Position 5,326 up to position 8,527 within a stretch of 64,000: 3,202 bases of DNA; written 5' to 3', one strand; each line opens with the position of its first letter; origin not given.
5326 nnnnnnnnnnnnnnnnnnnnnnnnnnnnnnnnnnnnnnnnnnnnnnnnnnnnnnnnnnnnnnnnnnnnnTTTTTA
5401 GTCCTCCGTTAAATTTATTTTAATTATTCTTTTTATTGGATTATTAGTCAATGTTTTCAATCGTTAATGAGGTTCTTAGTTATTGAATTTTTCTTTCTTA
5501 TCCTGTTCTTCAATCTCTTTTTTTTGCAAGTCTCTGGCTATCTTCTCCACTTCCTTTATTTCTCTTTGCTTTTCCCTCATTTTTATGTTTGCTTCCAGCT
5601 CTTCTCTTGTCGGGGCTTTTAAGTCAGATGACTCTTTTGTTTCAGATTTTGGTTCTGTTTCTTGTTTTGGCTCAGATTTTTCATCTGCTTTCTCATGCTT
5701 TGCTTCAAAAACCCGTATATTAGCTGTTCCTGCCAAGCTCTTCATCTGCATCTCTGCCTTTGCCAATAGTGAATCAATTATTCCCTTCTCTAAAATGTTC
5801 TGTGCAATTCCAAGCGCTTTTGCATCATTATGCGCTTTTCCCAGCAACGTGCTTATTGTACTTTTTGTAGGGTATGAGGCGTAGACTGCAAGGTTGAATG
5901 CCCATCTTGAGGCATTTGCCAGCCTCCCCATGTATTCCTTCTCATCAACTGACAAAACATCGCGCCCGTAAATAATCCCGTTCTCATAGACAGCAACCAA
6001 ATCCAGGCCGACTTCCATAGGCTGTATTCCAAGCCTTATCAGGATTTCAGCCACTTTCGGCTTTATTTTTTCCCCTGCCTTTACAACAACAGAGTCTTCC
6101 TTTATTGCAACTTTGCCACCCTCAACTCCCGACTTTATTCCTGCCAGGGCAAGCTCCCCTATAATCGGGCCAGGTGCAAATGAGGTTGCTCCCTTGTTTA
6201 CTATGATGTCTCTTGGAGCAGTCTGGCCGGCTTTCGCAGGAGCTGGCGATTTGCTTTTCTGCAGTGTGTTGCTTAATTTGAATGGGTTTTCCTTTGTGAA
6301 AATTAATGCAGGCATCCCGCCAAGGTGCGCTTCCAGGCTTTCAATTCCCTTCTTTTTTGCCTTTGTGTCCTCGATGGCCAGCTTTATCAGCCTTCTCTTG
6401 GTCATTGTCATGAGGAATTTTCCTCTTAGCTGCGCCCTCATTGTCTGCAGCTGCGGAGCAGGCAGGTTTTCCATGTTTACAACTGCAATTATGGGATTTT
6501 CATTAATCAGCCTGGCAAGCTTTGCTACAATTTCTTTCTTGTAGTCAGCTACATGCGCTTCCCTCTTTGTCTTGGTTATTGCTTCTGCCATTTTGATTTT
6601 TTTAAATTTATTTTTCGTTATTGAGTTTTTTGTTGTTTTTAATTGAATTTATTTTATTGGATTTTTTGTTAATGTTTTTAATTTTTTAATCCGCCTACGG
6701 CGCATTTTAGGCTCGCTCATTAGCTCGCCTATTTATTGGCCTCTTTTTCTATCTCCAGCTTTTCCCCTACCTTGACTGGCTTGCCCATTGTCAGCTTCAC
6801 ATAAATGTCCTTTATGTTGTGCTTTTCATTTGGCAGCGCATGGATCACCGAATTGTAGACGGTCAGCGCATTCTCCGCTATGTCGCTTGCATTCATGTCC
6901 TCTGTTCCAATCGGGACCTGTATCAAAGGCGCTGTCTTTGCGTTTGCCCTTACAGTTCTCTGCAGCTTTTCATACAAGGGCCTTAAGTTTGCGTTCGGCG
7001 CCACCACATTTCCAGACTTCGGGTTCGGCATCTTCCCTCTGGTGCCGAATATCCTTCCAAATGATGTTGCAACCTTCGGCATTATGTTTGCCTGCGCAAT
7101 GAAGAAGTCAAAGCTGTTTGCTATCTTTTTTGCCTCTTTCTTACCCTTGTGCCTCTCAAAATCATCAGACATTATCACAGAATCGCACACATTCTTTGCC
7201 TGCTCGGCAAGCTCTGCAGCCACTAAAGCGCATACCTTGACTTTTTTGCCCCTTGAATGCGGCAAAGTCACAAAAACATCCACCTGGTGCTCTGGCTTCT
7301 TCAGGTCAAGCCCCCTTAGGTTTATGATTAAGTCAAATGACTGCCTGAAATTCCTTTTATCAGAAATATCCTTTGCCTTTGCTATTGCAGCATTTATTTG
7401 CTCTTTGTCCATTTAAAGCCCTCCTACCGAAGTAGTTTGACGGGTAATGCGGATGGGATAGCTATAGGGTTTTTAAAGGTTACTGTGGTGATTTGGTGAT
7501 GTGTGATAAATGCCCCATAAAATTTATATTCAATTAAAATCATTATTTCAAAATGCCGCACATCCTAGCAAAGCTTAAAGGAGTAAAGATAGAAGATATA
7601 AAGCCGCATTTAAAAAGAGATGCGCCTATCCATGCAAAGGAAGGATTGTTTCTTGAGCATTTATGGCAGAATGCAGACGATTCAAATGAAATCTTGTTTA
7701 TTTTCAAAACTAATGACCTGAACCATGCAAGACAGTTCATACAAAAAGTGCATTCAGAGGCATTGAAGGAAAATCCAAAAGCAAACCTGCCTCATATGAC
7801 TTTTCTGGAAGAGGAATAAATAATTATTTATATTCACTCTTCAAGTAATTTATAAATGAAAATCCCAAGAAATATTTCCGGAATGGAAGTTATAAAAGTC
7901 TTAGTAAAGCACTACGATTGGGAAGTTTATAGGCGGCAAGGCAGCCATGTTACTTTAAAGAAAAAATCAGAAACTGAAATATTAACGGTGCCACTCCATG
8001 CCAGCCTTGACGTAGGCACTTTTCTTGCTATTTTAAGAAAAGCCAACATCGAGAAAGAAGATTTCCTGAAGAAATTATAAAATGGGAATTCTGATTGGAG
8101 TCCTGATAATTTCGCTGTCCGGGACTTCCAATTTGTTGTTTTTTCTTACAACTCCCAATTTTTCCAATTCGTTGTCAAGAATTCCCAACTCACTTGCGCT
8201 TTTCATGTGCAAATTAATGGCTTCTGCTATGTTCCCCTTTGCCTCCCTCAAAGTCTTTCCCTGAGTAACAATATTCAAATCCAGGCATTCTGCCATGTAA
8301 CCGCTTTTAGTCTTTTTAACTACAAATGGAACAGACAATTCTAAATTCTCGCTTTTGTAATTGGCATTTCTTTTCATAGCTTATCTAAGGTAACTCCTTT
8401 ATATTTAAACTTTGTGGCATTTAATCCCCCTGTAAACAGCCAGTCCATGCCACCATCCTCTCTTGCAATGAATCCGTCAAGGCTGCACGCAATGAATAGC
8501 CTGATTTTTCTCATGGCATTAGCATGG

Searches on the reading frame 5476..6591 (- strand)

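Call 37: search_protein_families(library=pfam, proteins=[window:5476-6591:-], max_evalue=0.001)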
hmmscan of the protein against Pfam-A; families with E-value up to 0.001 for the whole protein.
window:5476-6591:- (371 aa): 2 families
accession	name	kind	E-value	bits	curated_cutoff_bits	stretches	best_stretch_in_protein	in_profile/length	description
PF00466.25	Ribosomal_L10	-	2.5e-20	72.9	22.8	1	17-113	5-98/100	Ribosomal protein L10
PF17777.6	RL10P_insert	-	6e-16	58.5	29.1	1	119-189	1-71/71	Insertion domain in 60S ribosomal protein L10P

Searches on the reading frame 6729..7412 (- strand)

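Call 37: search_protein_families(library=pfam, proteins=[window:6729-7412:-], max_evalue=0.001)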
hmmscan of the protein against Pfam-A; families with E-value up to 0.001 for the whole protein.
window:6729-7412:- (227 aa): 1 family
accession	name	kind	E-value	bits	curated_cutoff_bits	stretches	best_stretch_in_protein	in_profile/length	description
PF00687.26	Ribosomal_L1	-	4.5e-46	157.4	32.2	1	19-210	6-197/198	Ribosomal protein L1p/L10e family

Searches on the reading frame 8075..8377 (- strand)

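Call 49: search_protein_families(library=pfam, proteins=[window:8075-8377:-], max_evalue=0.001)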
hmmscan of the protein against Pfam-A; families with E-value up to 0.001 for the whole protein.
window:8075-8377:- (100 aa): 1 family
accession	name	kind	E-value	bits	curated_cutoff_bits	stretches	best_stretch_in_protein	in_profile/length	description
PF24113.1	DUF7387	-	0.00071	20.3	27.9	1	28-86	25-82/85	Family of unknown function (DUF7387)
